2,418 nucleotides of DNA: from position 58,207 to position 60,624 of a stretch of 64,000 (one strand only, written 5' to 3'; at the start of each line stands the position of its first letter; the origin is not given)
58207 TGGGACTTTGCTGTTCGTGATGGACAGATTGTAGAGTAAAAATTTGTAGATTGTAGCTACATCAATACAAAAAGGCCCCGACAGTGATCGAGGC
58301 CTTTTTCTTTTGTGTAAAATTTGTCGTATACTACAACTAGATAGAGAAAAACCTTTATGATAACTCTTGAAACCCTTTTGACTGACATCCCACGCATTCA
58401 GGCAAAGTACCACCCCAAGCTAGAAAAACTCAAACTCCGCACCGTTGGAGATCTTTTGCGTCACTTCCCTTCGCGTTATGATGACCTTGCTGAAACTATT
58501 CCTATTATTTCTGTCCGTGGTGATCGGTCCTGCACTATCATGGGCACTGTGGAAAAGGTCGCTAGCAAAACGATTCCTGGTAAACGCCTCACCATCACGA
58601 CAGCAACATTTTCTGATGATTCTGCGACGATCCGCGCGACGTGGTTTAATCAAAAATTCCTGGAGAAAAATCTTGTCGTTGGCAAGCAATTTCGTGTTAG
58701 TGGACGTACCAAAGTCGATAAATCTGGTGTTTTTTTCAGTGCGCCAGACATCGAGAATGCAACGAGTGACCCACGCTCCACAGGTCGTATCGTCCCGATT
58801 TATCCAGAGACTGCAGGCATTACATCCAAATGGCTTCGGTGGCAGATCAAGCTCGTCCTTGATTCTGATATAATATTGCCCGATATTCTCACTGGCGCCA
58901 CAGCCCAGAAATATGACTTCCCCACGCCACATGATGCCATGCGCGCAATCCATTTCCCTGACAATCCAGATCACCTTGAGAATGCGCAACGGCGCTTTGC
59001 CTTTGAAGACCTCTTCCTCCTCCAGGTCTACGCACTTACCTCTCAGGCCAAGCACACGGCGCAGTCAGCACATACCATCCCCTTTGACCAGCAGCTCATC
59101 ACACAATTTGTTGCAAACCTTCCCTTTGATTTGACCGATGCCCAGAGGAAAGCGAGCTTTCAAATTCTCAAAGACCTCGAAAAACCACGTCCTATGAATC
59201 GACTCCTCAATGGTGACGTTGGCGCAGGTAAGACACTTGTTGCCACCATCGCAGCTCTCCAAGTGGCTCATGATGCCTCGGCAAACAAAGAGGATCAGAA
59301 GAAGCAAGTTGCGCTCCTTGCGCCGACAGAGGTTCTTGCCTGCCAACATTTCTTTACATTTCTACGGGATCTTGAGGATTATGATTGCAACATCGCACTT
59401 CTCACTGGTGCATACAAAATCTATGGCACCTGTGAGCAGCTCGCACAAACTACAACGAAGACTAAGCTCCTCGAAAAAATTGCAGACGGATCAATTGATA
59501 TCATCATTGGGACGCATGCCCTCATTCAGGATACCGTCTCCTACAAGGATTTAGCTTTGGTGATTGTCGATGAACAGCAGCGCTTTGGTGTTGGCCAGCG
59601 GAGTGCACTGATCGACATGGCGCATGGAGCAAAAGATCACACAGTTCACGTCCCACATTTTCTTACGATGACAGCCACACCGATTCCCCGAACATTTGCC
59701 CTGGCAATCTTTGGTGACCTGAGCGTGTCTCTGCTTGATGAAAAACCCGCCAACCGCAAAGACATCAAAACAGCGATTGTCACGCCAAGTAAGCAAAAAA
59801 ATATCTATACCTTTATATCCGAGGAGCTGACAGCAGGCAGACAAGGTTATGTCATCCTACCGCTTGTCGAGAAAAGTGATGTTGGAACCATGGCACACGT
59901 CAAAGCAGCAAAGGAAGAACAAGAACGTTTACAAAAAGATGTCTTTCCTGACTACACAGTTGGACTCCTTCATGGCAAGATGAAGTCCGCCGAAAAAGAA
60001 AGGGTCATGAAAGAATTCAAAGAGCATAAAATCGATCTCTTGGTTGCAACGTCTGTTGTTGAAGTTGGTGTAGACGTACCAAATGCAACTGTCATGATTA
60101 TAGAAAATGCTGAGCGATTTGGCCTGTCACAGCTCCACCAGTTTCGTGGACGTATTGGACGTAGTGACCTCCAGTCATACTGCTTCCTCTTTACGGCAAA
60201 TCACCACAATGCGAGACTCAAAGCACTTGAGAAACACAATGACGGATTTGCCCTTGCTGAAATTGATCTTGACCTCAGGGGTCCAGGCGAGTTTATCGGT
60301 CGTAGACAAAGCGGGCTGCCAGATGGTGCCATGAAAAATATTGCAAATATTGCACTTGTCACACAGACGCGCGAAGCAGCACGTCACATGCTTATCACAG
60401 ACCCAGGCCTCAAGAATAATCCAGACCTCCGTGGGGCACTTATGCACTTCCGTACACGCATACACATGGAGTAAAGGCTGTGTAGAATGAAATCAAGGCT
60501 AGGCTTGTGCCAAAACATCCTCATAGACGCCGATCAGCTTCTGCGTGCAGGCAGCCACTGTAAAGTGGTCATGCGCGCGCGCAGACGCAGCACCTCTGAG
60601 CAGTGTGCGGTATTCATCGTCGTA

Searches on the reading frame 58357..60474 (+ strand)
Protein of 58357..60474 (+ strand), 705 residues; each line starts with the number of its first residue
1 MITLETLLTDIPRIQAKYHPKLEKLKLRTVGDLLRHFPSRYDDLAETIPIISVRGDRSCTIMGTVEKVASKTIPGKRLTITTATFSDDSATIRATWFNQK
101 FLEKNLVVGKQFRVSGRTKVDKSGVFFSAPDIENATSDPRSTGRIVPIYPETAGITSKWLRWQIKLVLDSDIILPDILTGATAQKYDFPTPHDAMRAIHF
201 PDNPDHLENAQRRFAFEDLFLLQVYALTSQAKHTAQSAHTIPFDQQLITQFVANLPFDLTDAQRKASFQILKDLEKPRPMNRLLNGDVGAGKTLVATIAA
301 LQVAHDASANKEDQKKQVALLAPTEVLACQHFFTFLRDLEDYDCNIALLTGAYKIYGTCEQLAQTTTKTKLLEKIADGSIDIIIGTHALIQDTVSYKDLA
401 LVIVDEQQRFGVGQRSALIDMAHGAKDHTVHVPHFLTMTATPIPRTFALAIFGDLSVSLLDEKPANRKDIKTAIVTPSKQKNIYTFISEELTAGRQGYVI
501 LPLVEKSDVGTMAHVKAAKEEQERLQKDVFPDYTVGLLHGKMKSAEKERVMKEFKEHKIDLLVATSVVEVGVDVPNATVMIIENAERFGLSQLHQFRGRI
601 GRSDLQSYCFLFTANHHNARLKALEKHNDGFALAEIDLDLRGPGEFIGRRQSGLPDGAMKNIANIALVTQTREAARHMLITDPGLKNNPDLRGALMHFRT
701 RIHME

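Call 43: find_encoding_contigs(protein=window:58357-60474:+, flank=10000, max_places=2)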
Protein window:58357-60474:+ (705 aa): 1 contig read that carries it; 1 place shown.
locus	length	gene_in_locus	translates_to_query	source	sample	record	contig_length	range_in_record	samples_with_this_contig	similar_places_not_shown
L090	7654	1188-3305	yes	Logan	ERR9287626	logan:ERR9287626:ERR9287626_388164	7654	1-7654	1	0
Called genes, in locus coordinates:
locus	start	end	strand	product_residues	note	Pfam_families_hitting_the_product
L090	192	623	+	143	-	PF08719:NADAR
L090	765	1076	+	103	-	-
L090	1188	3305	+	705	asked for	PF17191:RecG_wedge, PF01336:tRNA_anti-codon (weak), PF00270:DEAD, PF04851:ResIII (faint), PF00271:Helicase_C, PF22590:Cas3-like_C_2 (weak), PF19833:RecG_dom3_C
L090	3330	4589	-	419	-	PF13439:Glyco_transf_4, PF13477:Glyco_trans_4_2 (weak), PF13579:Glyco_trans_4_4, PF00534:Glycos_transf_1, PF13692:Glyco_trans_1_4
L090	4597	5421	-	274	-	-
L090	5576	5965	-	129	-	-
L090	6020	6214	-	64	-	-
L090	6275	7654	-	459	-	?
